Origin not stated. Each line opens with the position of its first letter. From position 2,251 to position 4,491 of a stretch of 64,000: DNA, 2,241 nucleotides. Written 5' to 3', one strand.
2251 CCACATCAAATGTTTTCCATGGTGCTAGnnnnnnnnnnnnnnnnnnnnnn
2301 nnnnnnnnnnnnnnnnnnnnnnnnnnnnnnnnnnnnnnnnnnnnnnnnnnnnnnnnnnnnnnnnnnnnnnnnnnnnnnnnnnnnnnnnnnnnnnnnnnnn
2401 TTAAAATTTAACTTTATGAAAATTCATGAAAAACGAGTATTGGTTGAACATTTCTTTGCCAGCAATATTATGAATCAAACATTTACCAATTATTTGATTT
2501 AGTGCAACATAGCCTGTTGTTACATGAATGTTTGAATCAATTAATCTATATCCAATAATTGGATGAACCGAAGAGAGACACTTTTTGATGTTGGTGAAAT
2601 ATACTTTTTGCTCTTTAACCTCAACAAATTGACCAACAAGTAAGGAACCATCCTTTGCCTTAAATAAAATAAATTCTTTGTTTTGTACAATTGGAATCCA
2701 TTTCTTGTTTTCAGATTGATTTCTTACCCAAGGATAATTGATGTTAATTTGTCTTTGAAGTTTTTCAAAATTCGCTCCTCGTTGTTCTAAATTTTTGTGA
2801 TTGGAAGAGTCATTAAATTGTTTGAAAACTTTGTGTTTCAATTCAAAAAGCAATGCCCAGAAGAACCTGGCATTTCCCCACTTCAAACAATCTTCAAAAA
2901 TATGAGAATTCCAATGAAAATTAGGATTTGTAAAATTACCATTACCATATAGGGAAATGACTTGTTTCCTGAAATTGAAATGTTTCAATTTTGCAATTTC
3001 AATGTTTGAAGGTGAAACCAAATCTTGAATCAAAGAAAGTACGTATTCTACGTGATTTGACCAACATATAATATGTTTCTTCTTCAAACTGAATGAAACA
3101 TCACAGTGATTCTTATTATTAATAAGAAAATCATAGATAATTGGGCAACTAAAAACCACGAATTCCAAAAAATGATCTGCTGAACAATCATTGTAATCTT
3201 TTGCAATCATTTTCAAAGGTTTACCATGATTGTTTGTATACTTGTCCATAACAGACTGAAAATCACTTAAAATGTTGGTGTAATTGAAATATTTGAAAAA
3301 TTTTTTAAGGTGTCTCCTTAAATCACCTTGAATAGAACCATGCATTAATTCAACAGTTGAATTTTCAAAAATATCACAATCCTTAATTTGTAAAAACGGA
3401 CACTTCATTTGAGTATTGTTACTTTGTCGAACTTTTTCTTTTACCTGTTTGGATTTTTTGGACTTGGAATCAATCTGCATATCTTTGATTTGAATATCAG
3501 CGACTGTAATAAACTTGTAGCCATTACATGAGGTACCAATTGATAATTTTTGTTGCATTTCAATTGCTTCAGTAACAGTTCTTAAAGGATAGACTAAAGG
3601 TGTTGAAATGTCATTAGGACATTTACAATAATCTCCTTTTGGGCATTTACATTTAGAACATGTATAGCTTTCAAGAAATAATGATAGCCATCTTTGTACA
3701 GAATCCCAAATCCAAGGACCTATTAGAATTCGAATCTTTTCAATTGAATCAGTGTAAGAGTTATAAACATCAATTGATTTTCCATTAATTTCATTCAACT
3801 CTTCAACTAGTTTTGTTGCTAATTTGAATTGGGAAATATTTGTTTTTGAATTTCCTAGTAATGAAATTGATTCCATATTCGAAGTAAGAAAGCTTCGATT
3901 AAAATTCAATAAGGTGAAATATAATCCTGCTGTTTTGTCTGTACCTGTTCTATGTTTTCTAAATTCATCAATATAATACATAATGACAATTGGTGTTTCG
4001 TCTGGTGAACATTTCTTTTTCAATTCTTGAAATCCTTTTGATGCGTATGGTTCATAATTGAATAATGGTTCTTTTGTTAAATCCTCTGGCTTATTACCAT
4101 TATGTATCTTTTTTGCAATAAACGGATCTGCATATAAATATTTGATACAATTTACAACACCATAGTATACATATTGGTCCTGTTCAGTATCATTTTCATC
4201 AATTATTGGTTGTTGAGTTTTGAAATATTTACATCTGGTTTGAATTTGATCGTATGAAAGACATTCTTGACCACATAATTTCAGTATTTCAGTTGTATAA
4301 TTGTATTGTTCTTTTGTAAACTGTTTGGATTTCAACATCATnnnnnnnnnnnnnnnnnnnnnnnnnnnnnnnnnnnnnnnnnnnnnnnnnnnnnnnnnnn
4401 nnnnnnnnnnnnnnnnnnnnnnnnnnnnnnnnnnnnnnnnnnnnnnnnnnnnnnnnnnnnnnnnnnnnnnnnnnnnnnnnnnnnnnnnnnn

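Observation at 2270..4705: Transposase-like Cys-cluster ORF plus upstream zinc-finger ORF, with a GC-rich mini-tandem repeat at its 3' flank: possible domesticated or recently inserted DNA-transposon gene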

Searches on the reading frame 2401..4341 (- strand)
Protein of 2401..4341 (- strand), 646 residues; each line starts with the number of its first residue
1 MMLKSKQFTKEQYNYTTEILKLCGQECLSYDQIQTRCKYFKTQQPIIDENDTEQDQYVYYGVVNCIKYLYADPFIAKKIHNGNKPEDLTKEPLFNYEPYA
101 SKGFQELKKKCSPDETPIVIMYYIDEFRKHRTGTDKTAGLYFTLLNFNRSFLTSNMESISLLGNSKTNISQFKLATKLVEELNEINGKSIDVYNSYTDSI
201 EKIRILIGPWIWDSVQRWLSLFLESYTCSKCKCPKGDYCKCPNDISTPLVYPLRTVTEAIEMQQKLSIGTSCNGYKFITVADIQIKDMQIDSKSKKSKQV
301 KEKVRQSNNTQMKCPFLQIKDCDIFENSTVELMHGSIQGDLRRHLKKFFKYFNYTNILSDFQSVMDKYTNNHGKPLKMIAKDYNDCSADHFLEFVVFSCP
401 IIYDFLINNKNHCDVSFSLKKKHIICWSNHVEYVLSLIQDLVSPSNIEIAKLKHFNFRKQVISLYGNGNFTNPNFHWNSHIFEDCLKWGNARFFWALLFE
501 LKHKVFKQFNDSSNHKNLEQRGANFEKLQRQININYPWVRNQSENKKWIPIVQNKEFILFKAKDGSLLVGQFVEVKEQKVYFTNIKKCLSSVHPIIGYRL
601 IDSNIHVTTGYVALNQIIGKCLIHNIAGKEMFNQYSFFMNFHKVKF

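Call 3: search_protein_families(library=pfam, proteins=[window:2401-4341:-], max_evalue=1)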
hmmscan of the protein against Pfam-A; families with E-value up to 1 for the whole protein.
window:2401-4341:- (646 aa): 0 families

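Call 6: find_homologous_proteins(query=window:2401-4341:-)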
Query window:2401-4341:- (646 aa): 1 proteins with E <= 0.001 among 4586 candidates.
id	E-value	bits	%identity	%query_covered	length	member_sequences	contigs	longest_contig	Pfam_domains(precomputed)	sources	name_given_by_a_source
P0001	0.0e+0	1502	100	100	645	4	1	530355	-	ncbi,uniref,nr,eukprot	ncbi:predicted protein [Naegleria gruberi]|uniref:Predicted protein n=1 Tax=Naegleria gruberi TaxID=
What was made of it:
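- Tried and rejected: It found only the protein itself (call 6).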

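Call 7: search_solved_structures(query=window:2401-4341:-, max_evalue=1)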
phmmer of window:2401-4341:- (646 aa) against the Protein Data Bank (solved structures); distinct sequences matched with E-value up to 1: 0.
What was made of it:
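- Tried and rejected: No hits (calls 3, 7).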

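Call 11: find_encoding_contigs(protein=P0001, flank=10000, max_places=6)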
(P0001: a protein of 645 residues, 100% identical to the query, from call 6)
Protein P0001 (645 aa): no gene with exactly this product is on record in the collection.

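Call 23: search_protein_representatives(protein=window:2401-4341:-)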
Query: 646 residues. Proteins with E-value up to 0.001 (for the whole library): 76; up to 1e-10: 33; up to 1e-30: 8. The best 76 are listed.
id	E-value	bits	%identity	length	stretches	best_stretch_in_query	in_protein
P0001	0.0e+00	1501.6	100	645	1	2-646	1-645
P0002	3.4e-76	273.6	35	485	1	250-643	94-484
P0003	2.2e-73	264.3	45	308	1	333-643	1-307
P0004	5.2e-57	210.2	31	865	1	8-581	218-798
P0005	1.1e-48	182.7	31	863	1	28-577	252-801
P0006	2.5e-39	151.8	71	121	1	156-267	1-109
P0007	7.4e-37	143.6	45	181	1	396-564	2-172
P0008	4.1e-36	141.2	53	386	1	1-155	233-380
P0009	6.2e-29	117.4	25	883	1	99-625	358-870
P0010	1.9e-27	112.5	30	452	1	10-353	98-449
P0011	3.3e-26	108.4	27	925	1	102-575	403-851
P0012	3.3e-26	108.4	29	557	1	100-574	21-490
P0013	1.4e-25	106.3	28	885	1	101-540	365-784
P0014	1.6e-24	102.9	27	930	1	91-563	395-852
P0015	3.0e-23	98.7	40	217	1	430-557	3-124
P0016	7.6e-23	97.3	27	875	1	40-639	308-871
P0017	3.2e-21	91.9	29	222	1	426-640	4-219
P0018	5.1e-21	91.3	43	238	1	1-156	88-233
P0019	4.7e-20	88.1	29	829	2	292-539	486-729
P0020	8.8e-19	83.9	33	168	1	55-213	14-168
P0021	3.2e-18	82.0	28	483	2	292-528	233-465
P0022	6.4e-17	77.7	41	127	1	121-232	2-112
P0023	9.3e-17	77.2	39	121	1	193-301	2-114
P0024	2.8e-16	75.6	29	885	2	385-538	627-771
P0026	9.3e-16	73.9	25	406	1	316-583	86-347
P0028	5.4e-15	71.4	26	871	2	315-582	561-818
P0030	1.5e-13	66.7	25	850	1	29-519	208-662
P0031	1.4e-12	63.5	25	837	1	64-602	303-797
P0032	1.7e-11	59.8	23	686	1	94-495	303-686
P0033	4.6e-11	58.4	28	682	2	388-545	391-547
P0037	1.3e-09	53.6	27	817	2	389-539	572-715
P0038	1.5e-09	53.4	30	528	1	319-521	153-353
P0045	2.1e-07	46.3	28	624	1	99-227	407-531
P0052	9.0e-06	40.9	30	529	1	416-537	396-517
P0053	9.4e-06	40.8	31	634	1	419-519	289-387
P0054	2.2e-05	39.7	25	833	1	329-520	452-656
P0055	2.2e-05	39.6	33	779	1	426-517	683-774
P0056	2.3e-05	39.5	35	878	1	426-520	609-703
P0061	7.3e-05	37.9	25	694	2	309-541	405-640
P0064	1.5e-04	36.9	32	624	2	463-519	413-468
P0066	2.3e-04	36.3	29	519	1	417-529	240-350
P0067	2.7e-04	36.0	33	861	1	418-520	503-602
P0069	3.6e-04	35.6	27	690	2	419-537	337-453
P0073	7.9e-04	34.5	29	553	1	414-527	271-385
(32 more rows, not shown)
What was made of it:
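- An exhaustive HMMER scan finds 76 relatives, 33 of them at E <= 1e-10 (call 23).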

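Call 24: search_protein_families(library=pfam, proteins=[P0004, P0005, P0009, P0011, P0013, P0014, P0016, P0019, P0024, P0028], max_evalue=0.1)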
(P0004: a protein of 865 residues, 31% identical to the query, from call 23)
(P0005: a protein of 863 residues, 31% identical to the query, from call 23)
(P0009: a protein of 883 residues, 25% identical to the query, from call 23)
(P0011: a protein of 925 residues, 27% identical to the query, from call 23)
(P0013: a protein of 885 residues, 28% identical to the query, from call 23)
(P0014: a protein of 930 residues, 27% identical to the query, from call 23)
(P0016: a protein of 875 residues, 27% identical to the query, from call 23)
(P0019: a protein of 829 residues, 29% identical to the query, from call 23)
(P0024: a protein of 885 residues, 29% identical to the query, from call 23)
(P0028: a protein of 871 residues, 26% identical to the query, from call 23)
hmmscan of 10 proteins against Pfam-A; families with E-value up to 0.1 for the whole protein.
P0004 (865 aa): 0 families

P0005 (863 aa): 1 family
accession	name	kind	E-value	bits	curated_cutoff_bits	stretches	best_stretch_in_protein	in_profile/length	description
PF07522.19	DRMBL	-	0.057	14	22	0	19-104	10-90/108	DNA repair metallo-beta-lactamase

P0009 (883 aa): 1 family
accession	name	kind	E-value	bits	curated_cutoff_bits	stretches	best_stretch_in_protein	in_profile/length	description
PF13960.11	DUF4218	-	0.014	15.7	27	1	708-757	24-78/114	Domain of unknown function (DUF4218)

P0011 (925 aa): 0 families

P0013 (885 aa): 0 families

P0014 (930 aa): 1 family
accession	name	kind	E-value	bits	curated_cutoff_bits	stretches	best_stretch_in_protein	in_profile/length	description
PF09765.14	FANCL_d1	-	0.03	14.8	23.8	0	239-276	39-76/89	FANCL UBC-like domain 1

P0016 (875 aa): 3 families
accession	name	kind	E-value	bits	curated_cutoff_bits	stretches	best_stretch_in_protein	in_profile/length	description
PF12171.14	zf-C2H2_jaz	-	0.00067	20.2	22.6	1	63-88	1-26/27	Zinc-finger double-stranded RNA-binding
PF05605.18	zf-Di19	-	0.0076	16.9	27.5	1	63-105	2-45/54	Drought induced 19 protein (Di19), zinc-binding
PF25525.1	Ubiquitin_PRKD1_N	-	0.026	15.2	27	1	186-245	17-75/85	Serine/threonine-protein kinase D1-like, ubiquitin-like domain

P0019 (829 aa): 0 families

P0024 (885 aa): 0 families

P0028 (871 aa): 0 families

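Call 25: search_protein_families(library=pfam, proteins=[P0030, P0031, P0032, P0033, P0037, P0045, P0054, P0055, P0056, P0067], max_evalue=0.1)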
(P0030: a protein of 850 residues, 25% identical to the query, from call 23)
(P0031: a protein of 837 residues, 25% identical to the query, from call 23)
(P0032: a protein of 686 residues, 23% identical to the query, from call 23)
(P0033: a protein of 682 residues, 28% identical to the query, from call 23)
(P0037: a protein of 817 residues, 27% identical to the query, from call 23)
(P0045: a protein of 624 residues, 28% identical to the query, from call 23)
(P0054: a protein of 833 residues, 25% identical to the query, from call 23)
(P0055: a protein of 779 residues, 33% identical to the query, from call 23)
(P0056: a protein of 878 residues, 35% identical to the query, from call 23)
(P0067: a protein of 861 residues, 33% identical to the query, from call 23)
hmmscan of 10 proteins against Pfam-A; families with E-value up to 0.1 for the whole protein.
P0030 (850 aa): 1 family
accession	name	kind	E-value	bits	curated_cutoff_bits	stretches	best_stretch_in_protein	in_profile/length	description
PF18759.7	Plavaka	-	3.4e-10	40.1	26.3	1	342-494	183-321/325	Plavaka transposase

P0031 (837 aa): 1 family
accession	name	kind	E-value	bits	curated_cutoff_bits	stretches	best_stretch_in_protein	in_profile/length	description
PF05605.18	zf-Di19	-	0.012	16.2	27.5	1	77-115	4-39/54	Drought induced 19 protein (Di19), zinc-binding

P0032 (686 aa): 1 family
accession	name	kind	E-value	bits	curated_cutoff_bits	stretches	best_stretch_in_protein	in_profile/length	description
PF02380.20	Papo_T_antigen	-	0.083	13.5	23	0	428-453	22-49/93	T-antigen specific domain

P0033 (682 aa): 0 families

P0037 (817 aa): 2 families
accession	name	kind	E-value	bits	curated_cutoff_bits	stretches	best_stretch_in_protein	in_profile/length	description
PF24194.1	DUF7419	-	0.062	13.5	27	0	26-62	2-36/39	Family of unknown function (DUF7419)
PF03011.20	PFEMP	-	0.08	14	23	0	58-113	21-72/154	PFEMP1 DBL domain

P0045 (624 aa): 0 families

P0054 (833 aa): 0 families

P0055 (779 aa): 0 families

P0056 (878 aa): 0 families

P0067 (861 aa): 3 families
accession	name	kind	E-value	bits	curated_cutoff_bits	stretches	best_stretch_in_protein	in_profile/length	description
PF02992.20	Transposase_21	-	4.6e-13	49.3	28.6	1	204-369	8-173/213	Transposase family tnp2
PF06869.18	DUF1258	-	4.7e-05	23.5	33.1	1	251-380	119-237/253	Protein of unknown function (DUF1258)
PF13960.11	DUF4218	-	0.017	15.4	27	1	525-601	4-80/114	Domain of unknown function (DUF4218)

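Call 26: list_cluster_members(proteins=[P0002, P0003, P0004, P0005, P0008, P0009, P0011, P0016, P0030, P0067])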
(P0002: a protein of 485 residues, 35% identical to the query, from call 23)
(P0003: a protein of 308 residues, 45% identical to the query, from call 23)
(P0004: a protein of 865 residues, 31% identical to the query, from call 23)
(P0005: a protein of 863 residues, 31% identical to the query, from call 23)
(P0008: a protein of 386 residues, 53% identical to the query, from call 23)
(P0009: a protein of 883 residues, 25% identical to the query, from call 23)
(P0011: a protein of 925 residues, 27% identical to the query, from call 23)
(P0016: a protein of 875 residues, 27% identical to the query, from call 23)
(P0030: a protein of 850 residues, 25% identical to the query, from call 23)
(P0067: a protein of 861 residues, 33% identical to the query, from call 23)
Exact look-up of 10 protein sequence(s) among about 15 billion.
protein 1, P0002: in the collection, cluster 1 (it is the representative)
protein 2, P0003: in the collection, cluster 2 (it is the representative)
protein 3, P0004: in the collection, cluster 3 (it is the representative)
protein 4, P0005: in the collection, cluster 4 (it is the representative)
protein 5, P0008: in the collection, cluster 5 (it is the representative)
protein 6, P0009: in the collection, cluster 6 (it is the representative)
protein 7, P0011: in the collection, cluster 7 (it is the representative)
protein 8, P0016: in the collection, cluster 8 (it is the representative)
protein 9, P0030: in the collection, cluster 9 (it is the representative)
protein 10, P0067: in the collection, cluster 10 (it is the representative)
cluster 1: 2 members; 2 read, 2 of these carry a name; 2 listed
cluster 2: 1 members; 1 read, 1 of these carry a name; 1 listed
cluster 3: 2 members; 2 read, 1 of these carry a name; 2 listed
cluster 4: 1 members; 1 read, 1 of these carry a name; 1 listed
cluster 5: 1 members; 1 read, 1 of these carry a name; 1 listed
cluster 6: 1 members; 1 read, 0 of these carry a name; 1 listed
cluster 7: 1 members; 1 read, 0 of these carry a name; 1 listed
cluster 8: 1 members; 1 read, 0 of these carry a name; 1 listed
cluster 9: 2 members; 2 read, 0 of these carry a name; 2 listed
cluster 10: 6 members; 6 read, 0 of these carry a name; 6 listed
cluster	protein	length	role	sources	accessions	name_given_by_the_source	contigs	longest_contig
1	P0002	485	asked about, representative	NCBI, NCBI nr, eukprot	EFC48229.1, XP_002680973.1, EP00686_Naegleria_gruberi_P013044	predicted protein [Naegleria gruberi] | uncharacterized protein NAEGRDRAFT_64044 [Naegleria gruberi] | XP_002680973.1 predicted protein [Naegleria gruberi strain NEG-M]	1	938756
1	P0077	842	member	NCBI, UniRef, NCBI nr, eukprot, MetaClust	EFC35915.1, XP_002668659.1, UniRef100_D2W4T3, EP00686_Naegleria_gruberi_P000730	predicted protein [Naegleria gruberi] | Predicted protein n=2 Tax=Naegleria gruberi TaxID=5762 RepID=D2W4T3_NAEGR | uncharacterized protein NAEGRDRAFT_76420 [Naegleria gruberi]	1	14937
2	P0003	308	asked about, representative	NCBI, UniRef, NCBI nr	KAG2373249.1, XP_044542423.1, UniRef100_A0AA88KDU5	hypothetical protein C9374_012352 [Naegleria lovaniensis] | Uncharacterized protein n=1 Tax=Naegleria lovaniensis TaxID=51637 RepID=A0AA88KDU5_NAELO | uncharacterized protein C9374_012352 [Naegleria lovaniensis]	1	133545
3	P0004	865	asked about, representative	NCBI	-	-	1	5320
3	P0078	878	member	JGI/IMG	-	hypothetical protein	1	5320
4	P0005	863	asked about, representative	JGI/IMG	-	hypothetical protein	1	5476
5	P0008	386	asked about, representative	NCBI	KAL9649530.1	hypothetical protein ABK040_003209 [Willaertia magna]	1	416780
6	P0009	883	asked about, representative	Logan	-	-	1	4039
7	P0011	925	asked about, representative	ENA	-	-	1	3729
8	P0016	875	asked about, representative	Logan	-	-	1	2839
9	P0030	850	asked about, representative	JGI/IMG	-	-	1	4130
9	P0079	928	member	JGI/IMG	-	-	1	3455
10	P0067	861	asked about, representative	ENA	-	-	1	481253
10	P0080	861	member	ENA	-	-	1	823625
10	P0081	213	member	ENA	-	-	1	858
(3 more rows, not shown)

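Call 30: find_homologous_proteins(query=A1, max_evalue=0.00001)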
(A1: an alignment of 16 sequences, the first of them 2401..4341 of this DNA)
Query A1 (16 sequences) (646 aa, profile of the alignment): 2 proteins with E <= 0.00001 among 5987 candidates.
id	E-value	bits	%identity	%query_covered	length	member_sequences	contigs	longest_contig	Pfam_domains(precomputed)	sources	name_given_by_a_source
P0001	2.8e-186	640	100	100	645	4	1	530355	-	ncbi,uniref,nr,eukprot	ncbi:predicted protein [Naegleria gruberi]|uniref:Predicted protein n=1 Tax=Naegleria gruberi TaxID=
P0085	5.3e-13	67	29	5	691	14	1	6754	-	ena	-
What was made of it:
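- Tried and rejected: Repeating it with the family alignment added one unrelated-looking hit, so that search was wasted (call 30).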

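Call 32: find_encoding_contigs(protein=P0077, flank=10000, max_places=4)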
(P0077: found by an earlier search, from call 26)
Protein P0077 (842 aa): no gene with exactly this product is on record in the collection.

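Call 33: find_encoding_contigs(protein=P0005, flank=10000, max_places=4)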
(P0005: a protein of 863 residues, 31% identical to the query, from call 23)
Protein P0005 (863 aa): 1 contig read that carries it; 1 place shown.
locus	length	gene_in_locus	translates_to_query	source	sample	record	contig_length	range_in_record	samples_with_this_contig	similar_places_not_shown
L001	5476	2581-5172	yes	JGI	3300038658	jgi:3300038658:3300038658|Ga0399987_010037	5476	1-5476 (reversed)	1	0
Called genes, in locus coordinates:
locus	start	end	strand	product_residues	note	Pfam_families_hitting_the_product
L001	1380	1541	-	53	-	-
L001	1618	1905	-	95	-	-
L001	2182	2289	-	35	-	-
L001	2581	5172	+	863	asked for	-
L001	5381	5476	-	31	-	?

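Call 34: find_encoding_contigs(protein=P0004, flank=10000, max_places=4)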
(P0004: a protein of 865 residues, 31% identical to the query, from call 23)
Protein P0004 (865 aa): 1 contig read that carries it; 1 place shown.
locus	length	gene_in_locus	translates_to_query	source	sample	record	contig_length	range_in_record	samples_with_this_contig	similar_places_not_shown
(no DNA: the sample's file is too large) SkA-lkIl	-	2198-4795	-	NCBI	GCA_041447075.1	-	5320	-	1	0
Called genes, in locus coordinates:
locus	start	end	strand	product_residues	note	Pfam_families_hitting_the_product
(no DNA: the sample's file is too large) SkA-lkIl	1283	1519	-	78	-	-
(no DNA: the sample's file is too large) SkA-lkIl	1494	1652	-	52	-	-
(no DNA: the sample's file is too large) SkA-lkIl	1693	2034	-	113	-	-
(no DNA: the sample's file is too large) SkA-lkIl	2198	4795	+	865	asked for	-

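Call 35: find_encoding_contigs(protein=P0009, flank=10000, max_places=4)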
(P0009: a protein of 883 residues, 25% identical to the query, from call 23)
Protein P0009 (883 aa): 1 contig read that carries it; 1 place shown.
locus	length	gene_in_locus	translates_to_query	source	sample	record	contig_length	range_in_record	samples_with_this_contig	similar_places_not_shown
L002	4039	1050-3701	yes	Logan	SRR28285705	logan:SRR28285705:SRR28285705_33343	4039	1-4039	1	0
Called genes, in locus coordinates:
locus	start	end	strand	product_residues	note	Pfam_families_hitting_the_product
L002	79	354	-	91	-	-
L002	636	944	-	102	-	-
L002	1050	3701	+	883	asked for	-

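Call 36: find_encoding_contigs(protein=P0030, flank=10000, max_places=4)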
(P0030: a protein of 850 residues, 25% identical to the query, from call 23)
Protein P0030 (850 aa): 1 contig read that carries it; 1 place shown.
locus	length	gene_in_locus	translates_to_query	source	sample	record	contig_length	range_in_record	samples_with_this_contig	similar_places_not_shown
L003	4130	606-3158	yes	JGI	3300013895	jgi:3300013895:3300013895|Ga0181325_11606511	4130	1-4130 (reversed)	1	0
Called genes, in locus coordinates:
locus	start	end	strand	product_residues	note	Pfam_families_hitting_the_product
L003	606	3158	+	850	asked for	PF18759:Plavaka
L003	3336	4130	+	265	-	?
